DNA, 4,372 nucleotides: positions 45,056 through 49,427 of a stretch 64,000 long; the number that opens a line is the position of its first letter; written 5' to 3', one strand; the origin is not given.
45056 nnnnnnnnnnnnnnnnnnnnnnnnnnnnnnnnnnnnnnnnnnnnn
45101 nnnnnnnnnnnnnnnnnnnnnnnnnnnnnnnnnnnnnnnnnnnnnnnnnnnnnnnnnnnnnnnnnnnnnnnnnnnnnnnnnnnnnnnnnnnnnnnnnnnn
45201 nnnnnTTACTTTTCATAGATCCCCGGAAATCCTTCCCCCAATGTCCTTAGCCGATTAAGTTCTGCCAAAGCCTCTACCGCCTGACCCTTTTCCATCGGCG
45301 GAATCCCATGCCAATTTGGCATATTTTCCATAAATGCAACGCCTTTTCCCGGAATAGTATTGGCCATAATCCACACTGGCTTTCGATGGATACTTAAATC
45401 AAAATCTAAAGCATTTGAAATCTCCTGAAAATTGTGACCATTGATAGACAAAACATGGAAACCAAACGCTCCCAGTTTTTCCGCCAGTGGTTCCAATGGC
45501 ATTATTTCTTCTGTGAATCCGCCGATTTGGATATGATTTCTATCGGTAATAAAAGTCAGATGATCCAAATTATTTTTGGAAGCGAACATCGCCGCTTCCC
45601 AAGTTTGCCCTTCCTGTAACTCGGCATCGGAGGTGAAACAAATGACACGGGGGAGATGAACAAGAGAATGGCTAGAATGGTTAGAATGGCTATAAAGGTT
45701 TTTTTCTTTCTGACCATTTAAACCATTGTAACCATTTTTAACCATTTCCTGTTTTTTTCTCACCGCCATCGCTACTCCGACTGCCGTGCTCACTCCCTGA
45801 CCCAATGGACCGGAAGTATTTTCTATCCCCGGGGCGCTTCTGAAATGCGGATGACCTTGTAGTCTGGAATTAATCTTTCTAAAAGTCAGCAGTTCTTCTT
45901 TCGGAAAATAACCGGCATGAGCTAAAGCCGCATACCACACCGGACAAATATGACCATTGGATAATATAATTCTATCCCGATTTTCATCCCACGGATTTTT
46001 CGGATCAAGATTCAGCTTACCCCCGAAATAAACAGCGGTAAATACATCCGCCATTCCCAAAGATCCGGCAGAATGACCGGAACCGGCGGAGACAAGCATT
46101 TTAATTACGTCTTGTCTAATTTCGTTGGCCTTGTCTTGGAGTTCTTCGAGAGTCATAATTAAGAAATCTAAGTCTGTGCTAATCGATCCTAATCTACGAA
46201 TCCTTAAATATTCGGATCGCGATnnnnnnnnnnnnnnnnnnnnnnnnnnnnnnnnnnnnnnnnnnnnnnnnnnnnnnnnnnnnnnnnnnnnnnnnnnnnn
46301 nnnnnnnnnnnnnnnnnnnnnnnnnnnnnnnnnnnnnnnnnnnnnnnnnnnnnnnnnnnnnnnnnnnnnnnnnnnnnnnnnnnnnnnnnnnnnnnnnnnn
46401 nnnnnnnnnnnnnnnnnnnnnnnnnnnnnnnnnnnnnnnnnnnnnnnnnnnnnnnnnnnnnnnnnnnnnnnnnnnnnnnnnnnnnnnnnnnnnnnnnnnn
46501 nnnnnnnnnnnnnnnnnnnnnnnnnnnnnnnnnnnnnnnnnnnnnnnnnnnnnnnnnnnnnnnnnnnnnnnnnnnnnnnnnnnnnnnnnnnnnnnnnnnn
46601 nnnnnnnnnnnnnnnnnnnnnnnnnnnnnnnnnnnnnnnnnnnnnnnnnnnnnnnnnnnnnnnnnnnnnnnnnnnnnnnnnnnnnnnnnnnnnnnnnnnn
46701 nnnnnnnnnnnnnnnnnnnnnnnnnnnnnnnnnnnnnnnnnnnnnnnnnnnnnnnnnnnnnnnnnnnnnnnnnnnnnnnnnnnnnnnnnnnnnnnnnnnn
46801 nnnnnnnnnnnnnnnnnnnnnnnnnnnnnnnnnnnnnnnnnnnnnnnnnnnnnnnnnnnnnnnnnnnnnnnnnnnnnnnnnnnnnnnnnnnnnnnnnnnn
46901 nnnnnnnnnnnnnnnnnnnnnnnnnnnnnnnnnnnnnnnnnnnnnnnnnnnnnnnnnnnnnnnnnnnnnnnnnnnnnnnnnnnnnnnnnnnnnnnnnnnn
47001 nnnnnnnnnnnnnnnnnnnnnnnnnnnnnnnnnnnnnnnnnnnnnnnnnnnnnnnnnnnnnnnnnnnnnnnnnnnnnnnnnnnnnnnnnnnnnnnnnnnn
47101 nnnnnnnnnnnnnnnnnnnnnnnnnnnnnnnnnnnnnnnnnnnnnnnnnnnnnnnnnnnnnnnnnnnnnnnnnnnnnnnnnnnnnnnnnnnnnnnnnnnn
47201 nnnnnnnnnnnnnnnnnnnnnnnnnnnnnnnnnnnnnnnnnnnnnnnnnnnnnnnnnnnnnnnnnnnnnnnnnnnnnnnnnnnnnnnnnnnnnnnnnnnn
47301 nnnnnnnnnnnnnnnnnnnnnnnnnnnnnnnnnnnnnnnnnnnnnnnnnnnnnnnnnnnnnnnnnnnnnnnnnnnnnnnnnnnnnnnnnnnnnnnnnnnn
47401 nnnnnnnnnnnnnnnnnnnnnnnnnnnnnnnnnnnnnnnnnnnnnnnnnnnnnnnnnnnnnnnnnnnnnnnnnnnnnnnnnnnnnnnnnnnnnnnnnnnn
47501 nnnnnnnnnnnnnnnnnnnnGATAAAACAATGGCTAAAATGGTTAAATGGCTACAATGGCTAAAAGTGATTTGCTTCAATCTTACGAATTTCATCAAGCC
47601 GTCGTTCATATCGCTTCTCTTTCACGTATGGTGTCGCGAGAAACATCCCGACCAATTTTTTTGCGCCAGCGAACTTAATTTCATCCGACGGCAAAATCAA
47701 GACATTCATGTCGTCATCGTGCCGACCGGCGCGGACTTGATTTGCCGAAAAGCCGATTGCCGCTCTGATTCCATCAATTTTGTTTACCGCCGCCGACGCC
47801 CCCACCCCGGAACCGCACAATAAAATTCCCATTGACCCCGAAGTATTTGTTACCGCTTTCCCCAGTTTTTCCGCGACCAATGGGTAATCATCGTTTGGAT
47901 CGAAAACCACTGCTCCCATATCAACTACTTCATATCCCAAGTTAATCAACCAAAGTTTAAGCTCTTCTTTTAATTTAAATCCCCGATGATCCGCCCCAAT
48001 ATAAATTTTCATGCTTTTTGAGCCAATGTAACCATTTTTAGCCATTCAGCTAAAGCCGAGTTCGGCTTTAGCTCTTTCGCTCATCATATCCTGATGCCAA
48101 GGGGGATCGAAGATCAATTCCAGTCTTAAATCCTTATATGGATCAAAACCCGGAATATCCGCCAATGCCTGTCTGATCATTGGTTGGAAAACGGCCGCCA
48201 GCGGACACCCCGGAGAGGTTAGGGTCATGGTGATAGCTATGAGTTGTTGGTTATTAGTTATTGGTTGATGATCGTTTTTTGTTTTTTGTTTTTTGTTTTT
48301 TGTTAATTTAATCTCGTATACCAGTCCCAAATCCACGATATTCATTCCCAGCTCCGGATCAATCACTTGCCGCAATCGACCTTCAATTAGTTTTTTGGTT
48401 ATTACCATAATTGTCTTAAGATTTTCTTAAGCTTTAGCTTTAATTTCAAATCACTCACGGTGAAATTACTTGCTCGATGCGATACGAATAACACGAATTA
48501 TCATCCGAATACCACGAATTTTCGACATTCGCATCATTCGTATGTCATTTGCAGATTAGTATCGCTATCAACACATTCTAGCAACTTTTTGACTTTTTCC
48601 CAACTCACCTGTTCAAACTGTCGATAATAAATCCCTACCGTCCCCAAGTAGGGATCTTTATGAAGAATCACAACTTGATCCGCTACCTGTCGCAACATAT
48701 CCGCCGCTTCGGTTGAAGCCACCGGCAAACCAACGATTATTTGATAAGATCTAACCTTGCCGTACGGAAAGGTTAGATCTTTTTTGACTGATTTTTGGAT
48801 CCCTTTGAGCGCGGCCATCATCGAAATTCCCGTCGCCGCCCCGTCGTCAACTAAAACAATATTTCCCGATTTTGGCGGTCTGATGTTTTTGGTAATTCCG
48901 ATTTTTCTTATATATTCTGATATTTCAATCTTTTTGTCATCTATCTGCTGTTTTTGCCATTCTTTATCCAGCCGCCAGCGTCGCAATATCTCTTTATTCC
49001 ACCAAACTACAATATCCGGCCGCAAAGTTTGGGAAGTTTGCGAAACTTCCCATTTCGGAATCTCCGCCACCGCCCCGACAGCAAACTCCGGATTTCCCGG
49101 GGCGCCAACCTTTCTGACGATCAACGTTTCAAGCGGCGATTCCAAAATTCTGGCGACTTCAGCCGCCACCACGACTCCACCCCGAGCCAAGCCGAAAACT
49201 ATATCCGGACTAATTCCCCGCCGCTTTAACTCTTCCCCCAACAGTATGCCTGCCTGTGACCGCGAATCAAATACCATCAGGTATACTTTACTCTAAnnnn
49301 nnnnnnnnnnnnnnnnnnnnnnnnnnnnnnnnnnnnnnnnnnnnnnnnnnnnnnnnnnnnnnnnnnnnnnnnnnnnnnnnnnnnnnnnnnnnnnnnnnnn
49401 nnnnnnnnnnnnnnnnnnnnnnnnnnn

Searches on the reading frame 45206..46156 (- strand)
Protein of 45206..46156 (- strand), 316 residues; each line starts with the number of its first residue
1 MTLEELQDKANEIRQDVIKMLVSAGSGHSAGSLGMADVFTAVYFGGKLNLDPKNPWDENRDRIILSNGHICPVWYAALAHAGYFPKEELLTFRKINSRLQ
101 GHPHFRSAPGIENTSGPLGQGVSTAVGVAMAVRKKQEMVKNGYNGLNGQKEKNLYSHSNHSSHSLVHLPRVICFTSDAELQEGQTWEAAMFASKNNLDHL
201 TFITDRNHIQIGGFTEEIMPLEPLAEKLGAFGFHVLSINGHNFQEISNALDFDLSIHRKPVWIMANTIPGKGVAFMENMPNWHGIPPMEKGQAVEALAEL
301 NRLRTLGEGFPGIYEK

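Call 36: search_solved_structures(query=window:45206-46156:-, show_alignments=1, max_evalue=1e-20)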
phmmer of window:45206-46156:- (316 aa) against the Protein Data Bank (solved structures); distinct sequences matched with E-value up to 1e-20: 39.
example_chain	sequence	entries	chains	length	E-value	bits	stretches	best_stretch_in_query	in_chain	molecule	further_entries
6yak_AAA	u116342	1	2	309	5.8e-72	245.7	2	9-133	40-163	N-terminal component of the split chain transketolase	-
3l84_A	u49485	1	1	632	9.6e-42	146.4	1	1-139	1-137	Transketolase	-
3m34_A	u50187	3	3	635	9.7e-42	146.4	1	1-139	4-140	Transketolase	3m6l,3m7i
3ooy_A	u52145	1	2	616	1.1e-38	136.3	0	3-130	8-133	Transketolase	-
3mos_A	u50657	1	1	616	1.2e-38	136.3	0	3-130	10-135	Transketolase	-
6rjb_A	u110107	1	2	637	1.3e-38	136.1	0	3-130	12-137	Transketolase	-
4kxu_A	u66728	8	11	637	1.3e-38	136.1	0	3-130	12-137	Transketolase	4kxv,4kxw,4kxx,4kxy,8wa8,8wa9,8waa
6ha3_A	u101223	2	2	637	3.5e-38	134.7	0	3-130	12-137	Transketolase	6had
3kom_A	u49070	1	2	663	7.4e-34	120.5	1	8-301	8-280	Transketolase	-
8qmf_A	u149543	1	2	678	3.4e-33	118.3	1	10-286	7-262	Transketolase 2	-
5vrb_A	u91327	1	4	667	1.5e-32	116.2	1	10-286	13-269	Transketolase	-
1qgd_A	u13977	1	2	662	2.4e-31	112.3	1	8-287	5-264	PROTEIN (TRANSKETOLASE)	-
2r5n_A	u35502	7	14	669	4.1e-31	111.5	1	8-287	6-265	Transketolase 1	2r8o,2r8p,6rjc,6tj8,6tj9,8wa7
5hht_A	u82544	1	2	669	4.1e-31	111.5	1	8-287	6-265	Transketolase 1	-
8r3o_A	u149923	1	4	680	5e-31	111.2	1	9-286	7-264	Transketolase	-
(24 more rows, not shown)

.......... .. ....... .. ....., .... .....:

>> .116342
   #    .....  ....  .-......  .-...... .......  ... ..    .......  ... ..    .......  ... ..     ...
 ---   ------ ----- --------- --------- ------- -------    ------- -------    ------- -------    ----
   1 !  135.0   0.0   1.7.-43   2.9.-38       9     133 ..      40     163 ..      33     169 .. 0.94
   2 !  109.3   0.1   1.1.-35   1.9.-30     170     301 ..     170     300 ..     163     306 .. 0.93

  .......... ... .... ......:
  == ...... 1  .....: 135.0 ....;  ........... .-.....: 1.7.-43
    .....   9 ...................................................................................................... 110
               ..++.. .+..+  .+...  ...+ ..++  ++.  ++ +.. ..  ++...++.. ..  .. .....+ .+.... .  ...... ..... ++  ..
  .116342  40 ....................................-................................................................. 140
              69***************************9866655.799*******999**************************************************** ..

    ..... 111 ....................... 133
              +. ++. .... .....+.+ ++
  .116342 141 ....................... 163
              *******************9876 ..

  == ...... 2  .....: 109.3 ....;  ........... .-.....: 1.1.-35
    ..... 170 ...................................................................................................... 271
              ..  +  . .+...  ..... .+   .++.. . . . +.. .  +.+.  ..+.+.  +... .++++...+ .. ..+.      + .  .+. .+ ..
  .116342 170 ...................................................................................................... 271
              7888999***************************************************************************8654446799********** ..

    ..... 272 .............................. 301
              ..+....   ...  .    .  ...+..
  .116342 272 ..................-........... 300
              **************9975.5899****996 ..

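Call 84: find_homologous_proteins(query=window:45206-46156:-, max_evalue=1e-20)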
Query window:45206-46156:- (316 aa): 7999 proteins with E <= 1e-20 among 8000 candidates; the best 120 are listed.
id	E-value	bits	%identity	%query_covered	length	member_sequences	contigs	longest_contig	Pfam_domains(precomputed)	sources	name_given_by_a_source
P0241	7.3e-215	730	100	100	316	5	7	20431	PF00456.27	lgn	-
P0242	3.2e-166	570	82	97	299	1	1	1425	PF13292.12,PF00456.27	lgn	-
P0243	3.2e-165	567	80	100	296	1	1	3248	PF13292.12,PF00456.27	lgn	-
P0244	1.2e-164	565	77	100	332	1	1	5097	PF13292.12,PF00456.27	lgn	-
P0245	4.9e-159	547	77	99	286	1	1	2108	PF13292.12,PF00456.27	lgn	-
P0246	9.4e-159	546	78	97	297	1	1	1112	PF13292.12,PF00456.27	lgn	-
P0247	1.9e-158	545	78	97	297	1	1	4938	PF13292.12,PF00456.27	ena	-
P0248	2.5e-149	515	80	91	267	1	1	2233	PF00456.27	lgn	-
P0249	2.1e-148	512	72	97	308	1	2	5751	PF13292.12,PF00456.27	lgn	-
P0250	2.0e-146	505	72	97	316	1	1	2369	PF13292.12,PF00456.27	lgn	-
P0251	1.8e-140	486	70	97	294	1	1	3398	PF13292.12,PF00456.27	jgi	jgi:transketolase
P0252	2.1e-139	482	71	97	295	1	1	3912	PF13292.12,PF00456.27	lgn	-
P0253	3.1e-138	478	69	97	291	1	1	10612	PF13292.12,PF00456.27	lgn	-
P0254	6.3e-137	474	70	97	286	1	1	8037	PF13292.12,PF00456.27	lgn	-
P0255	2.7e-135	469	68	100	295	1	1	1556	PF13292.12,PF00456.27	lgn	-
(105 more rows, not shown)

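Call 87: find_encoding_contigs(protein=P0250, flank=1500, max_places=1)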
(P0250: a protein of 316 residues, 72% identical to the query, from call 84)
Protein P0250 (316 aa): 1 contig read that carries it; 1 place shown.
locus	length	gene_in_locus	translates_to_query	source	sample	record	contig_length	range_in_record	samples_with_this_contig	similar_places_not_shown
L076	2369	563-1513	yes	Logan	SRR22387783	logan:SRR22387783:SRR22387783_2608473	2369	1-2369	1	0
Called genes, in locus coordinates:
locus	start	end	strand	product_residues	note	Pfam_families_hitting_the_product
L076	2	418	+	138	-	?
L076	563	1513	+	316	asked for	PF00456:Transketolase_N, PF13292:DXP_synthase_N (faint)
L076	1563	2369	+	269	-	?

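Call 88: find_encoding_contigs(protein=P0249, flank=3000, max_places=1)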
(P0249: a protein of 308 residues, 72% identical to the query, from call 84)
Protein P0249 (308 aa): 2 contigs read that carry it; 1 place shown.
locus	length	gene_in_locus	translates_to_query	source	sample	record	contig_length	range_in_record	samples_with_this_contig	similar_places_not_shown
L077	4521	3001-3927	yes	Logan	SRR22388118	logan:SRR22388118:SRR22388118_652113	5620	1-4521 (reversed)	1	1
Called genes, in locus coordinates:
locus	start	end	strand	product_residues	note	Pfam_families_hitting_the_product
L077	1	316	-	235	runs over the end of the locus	PF00535:Glycos_transf_2, PF13641:Glyco_tranf_2_3 (faint)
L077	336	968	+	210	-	PF00156:Pribosyltran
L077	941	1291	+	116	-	PF01883:FeS_assembly_P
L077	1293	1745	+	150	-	PF02502:LacAB_rpiB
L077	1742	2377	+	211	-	PF00834:Ribul_P_3_epim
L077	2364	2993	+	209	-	PF18306:LDcluster4, PF03641:Lysine_decarbox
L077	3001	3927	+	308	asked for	PF00456:Transketolase_N, PF13292:DXP_synthase_N (faint)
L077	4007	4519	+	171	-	?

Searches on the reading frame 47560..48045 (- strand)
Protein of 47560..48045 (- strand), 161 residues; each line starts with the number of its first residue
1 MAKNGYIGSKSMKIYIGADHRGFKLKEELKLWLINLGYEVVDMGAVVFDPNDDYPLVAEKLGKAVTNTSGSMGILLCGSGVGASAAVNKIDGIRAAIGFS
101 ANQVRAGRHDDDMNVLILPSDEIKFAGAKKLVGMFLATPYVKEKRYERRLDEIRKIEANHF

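Call 55: find_homologous_proteins(query=window:47560-48045:-, max_evalue=1e-15)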
Query window:47560-48045:- (161 aa): 1953 proteins with E <= 1e-15 among 2004 candidates; the best 120 are listed.
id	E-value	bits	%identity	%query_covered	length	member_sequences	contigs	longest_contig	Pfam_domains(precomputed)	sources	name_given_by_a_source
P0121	6.1e-93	327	100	93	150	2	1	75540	PF02502.24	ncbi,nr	ncbi:RpiB/LacA/LacB family sugar-phosphate isomerase [Candidatus Collierbacteria bacterium]|nr:RpiB/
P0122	5.1e-73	262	82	91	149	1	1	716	PF02502.24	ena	-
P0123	5.5e-66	239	72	93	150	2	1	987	PF02502.24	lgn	-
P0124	7.7e-66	239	73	91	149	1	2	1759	PF02502.24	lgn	-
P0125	5.4e-62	226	72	91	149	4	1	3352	PF02502.24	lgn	-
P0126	1.1e-61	225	72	91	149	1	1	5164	PF02502.24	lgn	-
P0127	2.3e-61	224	70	92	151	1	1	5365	PF02502.24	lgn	-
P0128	4.4e-60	220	68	91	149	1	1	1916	PF02502.24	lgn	-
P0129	4.8e-60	220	66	93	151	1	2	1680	PF02502.24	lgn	-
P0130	9.3e-59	216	68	91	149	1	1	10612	PF02502.24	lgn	-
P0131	1.0e-58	215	66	91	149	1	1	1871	PF02502.24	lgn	-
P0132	1.5e-56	208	77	77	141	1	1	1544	PF02502.24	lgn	-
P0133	1.3e-55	205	63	91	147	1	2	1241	PF02502.24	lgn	-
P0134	1.6e-55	205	64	92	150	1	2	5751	PF02502.24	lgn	-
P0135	7.9e-55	203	61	91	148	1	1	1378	PF02502.24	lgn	-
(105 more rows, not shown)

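Call 56: find_encoding_contigs(protein=P0126, flank=2500, max_places=1)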
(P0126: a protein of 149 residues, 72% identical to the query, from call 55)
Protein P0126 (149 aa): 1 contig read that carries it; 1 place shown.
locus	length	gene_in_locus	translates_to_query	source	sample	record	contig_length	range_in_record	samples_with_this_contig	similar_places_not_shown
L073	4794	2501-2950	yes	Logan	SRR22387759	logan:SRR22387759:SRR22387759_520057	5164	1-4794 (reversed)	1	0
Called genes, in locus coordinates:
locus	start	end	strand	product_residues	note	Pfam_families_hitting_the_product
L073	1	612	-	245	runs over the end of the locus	PF13506:Glyco_transf_21 (weak), PF00535:Glycos_transf_2, PF10111:Glyco_tranf_2_2, PF13641:Glyco_tranf_2_3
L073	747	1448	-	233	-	PF00535:Glycos_transf_2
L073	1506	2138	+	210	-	PF00156:Pribosyltran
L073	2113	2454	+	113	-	PF01883:FeS_assembly_P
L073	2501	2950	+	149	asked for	PF02502:LacAB_rpiB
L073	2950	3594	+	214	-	PF00834:Ribul_P_3_epim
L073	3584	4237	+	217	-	PF18306:LDcluster4, PF03641:Lysine_decarbox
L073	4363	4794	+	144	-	?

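Call 57: find_encoding_contigs(protein=P0127, flank=2500, max_places=1)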
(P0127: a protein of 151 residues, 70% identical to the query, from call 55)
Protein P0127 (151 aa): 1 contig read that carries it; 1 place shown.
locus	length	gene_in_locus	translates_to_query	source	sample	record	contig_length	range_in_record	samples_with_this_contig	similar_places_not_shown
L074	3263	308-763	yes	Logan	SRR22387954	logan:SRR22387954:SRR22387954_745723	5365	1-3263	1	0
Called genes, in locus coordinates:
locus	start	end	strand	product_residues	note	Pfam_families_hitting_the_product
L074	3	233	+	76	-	?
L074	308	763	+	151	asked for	PF02502:LacAB_rpiB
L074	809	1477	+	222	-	PF00834:Ribul_P_3_epim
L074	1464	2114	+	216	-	PF18306:LDcluster4, PF03641:Lysine_decarbox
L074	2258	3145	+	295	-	PF00456:Transketolase_N, PF13292:DXP_synthase_N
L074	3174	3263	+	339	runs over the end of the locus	PF02779:Transket_pyr, PF02780:Transketolase_C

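Call 58: find_encoding_contigs(protein=P0130, flank=5000, max_places=1)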
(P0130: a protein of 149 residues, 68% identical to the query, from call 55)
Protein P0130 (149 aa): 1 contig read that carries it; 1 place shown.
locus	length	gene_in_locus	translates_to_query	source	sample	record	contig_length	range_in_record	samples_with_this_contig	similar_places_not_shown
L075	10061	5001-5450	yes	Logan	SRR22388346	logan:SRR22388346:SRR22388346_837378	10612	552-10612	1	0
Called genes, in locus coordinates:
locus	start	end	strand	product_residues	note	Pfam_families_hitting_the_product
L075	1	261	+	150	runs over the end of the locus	PF01458:SUFBD_core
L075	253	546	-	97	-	-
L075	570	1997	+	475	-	PF00155:Aminotran_1_2 (weak), PF00266:Aminotran_5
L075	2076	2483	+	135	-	PF01592:NifU_N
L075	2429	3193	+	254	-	PF00970:FAD_binding_6, PF08030:NAD_binding_6 (faint), PF00175:NAD_binding_1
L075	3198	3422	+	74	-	PF13370:Fer4_13, PF13459:Fer4_15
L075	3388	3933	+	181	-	-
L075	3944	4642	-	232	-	PF00535:Glycos_transf_2, PF10111:Glyco_tranf_2_2 (weak), PF13641:Glyco_tranf_2_3 (weak)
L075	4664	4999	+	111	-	PF01883:FeS_assembly_P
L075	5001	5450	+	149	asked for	PF02502:LacAB_rpiB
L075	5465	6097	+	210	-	PF00834:Ribul_P_3_epim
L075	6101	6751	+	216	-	PF18306:LDcluster4, PF03641:Lysine_decarbox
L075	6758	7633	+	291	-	PF00456:Transketolase_N, PF13292:DXP_synthase_N (weak)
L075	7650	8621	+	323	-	PF02779:Transket_pyr, PF02780:Transketolase_C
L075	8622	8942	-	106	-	-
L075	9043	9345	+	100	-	PF04014:MazE_antitoxin (weak)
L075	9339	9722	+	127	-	PF01850:PIN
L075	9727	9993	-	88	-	-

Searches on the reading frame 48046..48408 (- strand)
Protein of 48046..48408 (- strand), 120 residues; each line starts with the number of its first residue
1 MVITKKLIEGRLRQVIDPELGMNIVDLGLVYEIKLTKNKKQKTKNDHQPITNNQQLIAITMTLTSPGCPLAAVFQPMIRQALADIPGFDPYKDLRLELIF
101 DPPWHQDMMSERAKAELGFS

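Call 34: search_protein_families(library=pfam, proteins=[window:48046-48408:-], max_evalue=0.001)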
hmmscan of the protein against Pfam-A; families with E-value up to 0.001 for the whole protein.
window:48046-48408:- (120 aa): 1 family
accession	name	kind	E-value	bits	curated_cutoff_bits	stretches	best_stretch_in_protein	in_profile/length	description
PF01883.24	FeS_assembly_P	-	2e-15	57.3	23.5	2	8-38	4-34/73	Iron-sulfur cluster assembly protein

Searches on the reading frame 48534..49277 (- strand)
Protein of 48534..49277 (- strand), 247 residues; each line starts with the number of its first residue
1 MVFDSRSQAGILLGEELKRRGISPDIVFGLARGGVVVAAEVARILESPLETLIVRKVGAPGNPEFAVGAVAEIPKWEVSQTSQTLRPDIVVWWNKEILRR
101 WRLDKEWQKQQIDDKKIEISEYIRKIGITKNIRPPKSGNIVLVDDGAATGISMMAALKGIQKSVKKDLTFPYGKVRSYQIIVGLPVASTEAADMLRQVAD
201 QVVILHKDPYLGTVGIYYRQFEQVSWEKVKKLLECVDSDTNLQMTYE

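Call 34: search_protein_families(library=pfam, proteins=[window:48534-49277:-], max_evalue=0.001)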
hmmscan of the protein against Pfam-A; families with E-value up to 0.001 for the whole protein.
window:48534-49277:- (247 aa): 1 family
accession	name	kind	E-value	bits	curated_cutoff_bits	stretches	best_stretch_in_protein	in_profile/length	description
PF00156.33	Pribosyltran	-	7.1e-12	45.4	26.3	1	21-160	27-110/158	Phosphoribosyl transferase domain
